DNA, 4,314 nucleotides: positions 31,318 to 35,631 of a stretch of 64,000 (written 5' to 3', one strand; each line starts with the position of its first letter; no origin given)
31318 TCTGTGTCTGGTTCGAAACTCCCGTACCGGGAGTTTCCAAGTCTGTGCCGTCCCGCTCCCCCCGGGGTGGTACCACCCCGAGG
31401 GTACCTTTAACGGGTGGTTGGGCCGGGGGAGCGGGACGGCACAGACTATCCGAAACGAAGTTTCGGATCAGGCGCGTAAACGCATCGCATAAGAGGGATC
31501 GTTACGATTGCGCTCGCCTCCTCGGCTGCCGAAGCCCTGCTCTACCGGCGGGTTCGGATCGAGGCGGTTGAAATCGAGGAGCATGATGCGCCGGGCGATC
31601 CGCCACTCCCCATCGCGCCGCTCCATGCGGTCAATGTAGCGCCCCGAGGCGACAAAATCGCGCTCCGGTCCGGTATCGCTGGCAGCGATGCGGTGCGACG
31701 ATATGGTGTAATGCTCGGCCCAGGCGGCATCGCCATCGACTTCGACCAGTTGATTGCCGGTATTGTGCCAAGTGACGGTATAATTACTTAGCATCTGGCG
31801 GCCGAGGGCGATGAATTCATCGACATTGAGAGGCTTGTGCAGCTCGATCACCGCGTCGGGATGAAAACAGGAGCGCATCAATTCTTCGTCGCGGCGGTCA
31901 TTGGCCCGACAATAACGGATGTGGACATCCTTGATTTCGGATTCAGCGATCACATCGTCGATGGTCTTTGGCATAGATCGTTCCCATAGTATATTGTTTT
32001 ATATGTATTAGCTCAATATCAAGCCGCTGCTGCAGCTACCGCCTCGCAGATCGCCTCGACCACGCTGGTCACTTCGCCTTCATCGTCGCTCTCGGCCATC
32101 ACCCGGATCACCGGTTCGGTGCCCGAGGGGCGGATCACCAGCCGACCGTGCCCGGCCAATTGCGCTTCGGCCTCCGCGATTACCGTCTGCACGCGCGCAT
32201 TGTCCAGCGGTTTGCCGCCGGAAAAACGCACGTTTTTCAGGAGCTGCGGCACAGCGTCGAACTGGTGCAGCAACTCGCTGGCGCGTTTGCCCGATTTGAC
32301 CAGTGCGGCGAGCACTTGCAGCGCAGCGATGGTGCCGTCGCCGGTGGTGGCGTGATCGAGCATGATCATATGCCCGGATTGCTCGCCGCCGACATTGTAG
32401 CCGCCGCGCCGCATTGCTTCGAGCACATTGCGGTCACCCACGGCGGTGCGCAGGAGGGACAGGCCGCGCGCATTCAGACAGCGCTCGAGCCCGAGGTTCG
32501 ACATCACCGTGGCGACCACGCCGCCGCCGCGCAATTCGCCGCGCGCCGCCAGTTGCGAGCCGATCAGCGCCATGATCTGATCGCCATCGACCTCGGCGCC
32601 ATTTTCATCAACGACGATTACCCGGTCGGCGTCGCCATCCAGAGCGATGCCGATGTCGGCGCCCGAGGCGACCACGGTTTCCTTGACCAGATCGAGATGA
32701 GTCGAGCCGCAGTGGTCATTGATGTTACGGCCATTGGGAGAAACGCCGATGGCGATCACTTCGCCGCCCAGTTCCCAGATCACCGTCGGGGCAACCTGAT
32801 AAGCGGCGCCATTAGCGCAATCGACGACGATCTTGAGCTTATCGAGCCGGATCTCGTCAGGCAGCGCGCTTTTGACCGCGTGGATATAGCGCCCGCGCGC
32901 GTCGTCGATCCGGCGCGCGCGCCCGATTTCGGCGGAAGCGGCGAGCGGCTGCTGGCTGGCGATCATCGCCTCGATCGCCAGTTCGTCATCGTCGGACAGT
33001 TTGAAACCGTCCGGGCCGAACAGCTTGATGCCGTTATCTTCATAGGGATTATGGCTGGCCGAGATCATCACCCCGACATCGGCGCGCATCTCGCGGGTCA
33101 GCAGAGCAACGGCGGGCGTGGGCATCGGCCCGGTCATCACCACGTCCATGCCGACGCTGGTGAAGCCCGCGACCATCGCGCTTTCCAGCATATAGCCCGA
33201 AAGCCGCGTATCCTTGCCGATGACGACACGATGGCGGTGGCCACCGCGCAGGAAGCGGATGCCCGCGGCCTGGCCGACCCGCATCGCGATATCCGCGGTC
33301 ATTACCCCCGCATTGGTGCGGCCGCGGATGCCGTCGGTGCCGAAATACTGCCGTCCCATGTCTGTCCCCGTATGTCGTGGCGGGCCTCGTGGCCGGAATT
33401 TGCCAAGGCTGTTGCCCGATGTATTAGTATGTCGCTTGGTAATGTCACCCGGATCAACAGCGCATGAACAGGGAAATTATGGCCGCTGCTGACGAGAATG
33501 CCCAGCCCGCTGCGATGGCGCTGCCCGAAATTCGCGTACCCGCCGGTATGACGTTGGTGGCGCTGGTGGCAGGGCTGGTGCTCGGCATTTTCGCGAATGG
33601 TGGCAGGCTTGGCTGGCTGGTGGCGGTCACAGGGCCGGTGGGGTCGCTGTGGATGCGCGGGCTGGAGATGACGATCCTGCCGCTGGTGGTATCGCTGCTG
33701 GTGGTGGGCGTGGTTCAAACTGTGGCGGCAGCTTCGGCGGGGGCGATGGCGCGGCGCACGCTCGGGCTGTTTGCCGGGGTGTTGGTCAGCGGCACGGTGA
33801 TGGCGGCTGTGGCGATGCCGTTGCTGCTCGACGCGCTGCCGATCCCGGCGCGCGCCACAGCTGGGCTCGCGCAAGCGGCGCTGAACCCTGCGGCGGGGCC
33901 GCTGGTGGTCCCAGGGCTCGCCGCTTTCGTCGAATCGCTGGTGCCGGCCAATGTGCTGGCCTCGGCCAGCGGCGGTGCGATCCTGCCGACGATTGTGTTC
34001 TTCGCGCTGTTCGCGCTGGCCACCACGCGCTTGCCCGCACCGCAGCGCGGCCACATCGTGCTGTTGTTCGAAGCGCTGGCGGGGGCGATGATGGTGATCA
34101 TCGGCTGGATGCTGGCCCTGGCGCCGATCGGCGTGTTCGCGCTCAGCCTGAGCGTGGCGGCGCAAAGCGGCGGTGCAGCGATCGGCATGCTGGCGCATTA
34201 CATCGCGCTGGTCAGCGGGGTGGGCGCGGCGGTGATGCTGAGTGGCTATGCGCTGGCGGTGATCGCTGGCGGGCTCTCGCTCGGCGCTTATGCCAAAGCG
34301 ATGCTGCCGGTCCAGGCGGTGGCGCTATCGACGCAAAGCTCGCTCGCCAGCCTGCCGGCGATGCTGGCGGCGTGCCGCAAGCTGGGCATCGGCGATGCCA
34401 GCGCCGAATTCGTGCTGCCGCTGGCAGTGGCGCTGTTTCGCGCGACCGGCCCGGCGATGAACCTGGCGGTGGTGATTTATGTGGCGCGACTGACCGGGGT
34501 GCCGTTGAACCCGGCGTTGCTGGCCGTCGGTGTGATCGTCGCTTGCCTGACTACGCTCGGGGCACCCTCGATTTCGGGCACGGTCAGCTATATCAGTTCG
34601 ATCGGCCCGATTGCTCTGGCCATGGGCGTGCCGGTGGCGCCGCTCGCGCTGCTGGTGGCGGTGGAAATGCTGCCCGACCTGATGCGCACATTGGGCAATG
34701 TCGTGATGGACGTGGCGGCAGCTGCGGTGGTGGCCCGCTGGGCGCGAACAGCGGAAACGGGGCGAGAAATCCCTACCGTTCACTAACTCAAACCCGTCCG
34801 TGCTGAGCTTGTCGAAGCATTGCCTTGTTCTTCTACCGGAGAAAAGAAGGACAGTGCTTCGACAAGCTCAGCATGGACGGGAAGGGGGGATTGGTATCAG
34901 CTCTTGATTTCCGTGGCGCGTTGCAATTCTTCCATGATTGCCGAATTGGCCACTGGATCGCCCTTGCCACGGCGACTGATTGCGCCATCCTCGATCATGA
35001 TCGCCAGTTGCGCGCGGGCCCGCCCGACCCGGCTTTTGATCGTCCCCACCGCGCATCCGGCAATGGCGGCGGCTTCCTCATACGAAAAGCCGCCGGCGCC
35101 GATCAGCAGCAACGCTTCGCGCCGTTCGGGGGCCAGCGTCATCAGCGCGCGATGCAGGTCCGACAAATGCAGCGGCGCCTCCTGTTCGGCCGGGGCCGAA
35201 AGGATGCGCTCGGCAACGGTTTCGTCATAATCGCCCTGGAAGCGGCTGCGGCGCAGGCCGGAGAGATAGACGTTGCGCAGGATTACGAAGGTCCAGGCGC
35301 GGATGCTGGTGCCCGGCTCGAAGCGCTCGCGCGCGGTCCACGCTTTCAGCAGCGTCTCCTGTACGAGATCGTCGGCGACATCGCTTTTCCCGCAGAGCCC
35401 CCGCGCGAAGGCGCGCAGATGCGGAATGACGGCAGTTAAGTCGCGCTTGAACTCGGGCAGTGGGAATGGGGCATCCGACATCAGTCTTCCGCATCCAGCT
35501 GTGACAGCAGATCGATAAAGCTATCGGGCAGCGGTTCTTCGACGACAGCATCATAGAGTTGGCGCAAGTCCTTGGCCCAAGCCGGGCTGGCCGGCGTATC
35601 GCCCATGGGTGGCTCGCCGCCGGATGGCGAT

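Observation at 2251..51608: Five-copy three-hairpin element family that conserves structure rather than sequence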

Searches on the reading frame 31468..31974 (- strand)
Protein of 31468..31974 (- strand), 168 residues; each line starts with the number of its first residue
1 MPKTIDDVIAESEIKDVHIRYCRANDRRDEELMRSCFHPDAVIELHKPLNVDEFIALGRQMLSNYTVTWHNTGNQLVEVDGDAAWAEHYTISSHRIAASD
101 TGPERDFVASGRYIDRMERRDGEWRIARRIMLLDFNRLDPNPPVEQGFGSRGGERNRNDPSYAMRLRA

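Call 21: search_protein_families(library=pfam, proteins=[window:31468-31974:-], max_evalue=0.001)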
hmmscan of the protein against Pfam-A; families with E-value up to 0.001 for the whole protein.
window:31468-31974:- (168 aa): 3 families
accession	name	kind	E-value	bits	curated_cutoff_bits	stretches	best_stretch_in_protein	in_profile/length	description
PF13577.12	SnoaL_4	-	6.5e-22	78.3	24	1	10-129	5-125/126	SnoaL-like domain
PF12680.13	SnoaL_2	-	5.7e-06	27.3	27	1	20-124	3-99/102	SnoaL-like domain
PF14534.12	DUF4440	-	8.1e-06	26.7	25.2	1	14-126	1-107/107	Domain of unknown function (DUF4440)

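Call 70: find_homologous_proteins(query=window:31468-31974:-, max_evalue=1e-30)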
Query window:31468-31974:- (168 aa): 408 proteins with E <= 1e-30 among 493 candidates; the best 120 are listed.
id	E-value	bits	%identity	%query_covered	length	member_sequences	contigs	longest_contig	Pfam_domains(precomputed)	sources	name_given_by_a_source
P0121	7.9e-101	353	91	100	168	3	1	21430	PF14534.13,PF13577.13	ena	-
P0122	3.7e-100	351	91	100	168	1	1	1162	PF14534.13,PF13577.13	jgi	jgi:hypothetical protein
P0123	1.2e-98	346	90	99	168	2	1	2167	PF14534.13,PF13577.13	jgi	jgi:hypothetical protein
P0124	1.1e-96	340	88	100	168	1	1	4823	PF14534.13,PF13577.13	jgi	jgi:hypothetical protein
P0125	1.4e-96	339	88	100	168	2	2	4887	PF14534.13,PF13577.13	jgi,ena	jgi:hypothetical protein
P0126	3.3e-96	338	89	99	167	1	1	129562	PF13577.13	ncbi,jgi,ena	jgi:hypothetical protein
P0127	3.5e-96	338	88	100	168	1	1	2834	PF14534.13,PF13577.13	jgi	jgi:hypothetical protein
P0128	2.4e-95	335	86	100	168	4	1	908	PF14534.13,PF13577.13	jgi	jgi:hypothetical protein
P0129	1.2e-94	333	87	99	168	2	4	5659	PF14534.13,PF13577.13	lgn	-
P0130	3.4e-94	332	87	100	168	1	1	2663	PF13577.13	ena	-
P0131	3.6e-94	331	86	100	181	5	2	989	PF13577.13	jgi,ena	-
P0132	1.2e-93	330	85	100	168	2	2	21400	PF14534.13,PF13577.13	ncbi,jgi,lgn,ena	jgi:hypothetical protein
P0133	1.5e-93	329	86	100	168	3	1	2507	PF14534.13,PF13577.13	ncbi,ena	-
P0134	2.7e-93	329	87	100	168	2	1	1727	PF14534.13,PF13577.13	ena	-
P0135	3.1e-93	328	85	100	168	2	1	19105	PF14534.13,PF13577.13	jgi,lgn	jgi:hypothetical protein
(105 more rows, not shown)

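Call 71: find_encoding_contigs(protein=P0121, flank=4000, max_places=2)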
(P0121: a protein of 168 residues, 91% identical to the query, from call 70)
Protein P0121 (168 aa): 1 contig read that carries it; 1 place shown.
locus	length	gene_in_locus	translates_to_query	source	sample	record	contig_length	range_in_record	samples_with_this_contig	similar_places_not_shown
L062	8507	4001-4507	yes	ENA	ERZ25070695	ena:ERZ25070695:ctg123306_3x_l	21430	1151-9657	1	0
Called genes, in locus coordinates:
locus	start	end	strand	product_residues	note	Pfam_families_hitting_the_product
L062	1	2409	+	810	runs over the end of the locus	PF07715:Plug, PF00593:TonB_dep_Rec_b-barrel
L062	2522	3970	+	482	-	PF02878:PGM_PMM_I, PF02879:PGM_PMM_II, PF02880:PGM_PMM_III, PF00408:PGM_PMM_IV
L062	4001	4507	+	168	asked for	PF13577:SnoaL_4, PF14534:DUF4440 (faint)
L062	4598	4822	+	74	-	PF06906:DUF1272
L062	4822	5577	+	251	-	PF08543:Phos_pyr_kin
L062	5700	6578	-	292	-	PF18306:LDcluster4 (weak), PF03641:Lysine_decarbox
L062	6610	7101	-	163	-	-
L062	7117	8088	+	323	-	-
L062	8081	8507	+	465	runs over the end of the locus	PF00067:p450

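Call 72: find_encoding_contigs(protein=P0126, flank=4000, max_places=2)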
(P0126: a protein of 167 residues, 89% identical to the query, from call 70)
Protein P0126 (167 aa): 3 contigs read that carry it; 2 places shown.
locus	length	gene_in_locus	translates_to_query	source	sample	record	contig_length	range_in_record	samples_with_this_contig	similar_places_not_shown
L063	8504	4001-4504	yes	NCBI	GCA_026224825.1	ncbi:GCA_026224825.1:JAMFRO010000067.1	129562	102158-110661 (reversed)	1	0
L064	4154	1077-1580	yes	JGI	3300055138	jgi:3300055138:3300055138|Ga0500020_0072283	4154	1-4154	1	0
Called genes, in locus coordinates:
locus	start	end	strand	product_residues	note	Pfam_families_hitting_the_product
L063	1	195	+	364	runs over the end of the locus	PF04371:PAD_porph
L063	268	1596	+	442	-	PF13520:AA_permease_2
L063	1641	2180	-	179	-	PF13302:Acetyltransf_3, PF00583:Acetyltransf_1 (weak)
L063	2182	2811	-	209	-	-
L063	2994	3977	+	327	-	-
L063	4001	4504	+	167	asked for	PF13577:SnoaL_4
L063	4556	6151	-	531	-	PF00463:ICL, PF13714:PEP_mutase, PF00463:ICL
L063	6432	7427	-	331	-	PF00248:Aldo_ket_red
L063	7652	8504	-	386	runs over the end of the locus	PF00155:Aminotran_1_2, PF01053:Cys_Met_Meta_PP (weak)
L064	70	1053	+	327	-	-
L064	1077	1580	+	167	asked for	PF13577:SnoaL_4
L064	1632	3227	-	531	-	PF00463:ICL, PF13714:PEP_mutase, PF00463:ICL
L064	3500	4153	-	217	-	?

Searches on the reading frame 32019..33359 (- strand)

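Call 84: search_protein_families(library=pfam, proteins=[window:32019-33359:-], max_evalue=0.00001)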
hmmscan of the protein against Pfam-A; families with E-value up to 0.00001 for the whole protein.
window:32019-33359:- (446 aa): 4 families
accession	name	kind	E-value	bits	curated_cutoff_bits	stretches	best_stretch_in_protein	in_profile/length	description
PF02878.22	PGM_PMM_I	-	3.1e-44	150.5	22.5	1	3-136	1-134/138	Phosphoglucomutase/phosphomannomutase, alpha/beta/alpha domain I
PF02880.22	PGM_PMM_III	-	1.1e-37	129.1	20.7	1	258-366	1-110/115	Phosphoglucomutase/phosphomannomutase, alpha/beta/alpha domain III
PF02879.22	PGM_PMM_II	-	1.8e-17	64.2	29.3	1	157-254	2-103/103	Phosphoglucomutase/phosphomannomutase, alpha/beta/alpha domain II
PF00408.26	PGM_PMM_IV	-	2e-17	63.4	23.1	1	374-439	1-67/68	Phosphoglucomutase/phosphomannomutase, C-terminal domain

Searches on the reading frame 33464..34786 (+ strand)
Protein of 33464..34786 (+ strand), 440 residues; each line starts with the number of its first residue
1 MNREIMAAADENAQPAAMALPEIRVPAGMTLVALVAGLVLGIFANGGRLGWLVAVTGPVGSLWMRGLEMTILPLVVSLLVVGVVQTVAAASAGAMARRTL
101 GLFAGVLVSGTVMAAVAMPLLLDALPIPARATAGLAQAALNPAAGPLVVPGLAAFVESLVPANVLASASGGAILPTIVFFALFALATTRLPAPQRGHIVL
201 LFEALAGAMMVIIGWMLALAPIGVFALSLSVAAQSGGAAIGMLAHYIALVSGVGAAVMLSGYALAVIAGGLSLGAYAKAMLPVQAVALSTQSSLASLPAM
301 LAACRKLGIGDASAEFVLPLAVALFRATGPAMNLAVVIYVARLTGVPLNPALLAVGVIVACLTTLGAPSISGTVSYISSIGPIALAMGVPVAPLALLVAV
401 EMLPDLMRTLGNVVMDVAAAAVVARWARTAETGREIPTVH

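Call 84: search_protein_families(library=pfam, proteins=[window:33464-34786:+], max_evalue=0.00001)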
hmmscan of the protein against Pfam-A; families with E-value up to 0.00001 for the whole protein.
window:33464-34786:+ (440 aa): 1 family
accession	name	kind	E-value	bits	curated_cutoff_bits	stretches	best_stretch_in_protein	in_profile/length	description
PF00375.23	SDF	-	6.8e-61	206.9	27.9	1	30-426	5-387/387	Sodium:dicarboxylate symporter family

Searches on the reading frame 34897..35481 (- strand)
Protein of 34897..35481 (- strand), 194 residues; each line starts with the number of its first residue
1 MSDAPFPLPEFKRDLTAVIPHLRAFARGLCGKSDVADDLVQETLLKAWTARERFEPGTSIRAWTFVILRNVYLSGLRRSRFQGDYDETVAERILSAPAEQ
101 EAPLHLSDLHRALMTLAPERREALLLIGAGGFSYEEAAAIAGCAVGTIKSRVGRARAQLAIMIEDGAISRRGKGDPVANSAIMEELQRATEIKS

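Call 84: search_protein_families(library=pfam, proteins=[window:34897-35481:-], max_evalue=0.00001)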
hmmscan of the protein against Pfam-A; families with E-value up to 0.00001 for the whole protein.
window:34897-35481:- (194 aa): 3 families
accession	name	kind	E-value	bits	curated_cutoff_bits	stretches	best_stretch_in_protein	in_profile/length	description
PF04542.20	Sigma70_r2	-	7.1e-16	58.2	24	1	18-80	5-69/71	Sigma-70 region 2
PF08281.18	Sigma70_r4_2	-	7.9e-14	51.5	25.7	1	108-159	3-54/54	Sigma-70, region 4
PF22029.2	PhyR_sigma2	-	3.6e-12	46.6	27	1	16-68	2-54/55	Sigma2 domain of PhyR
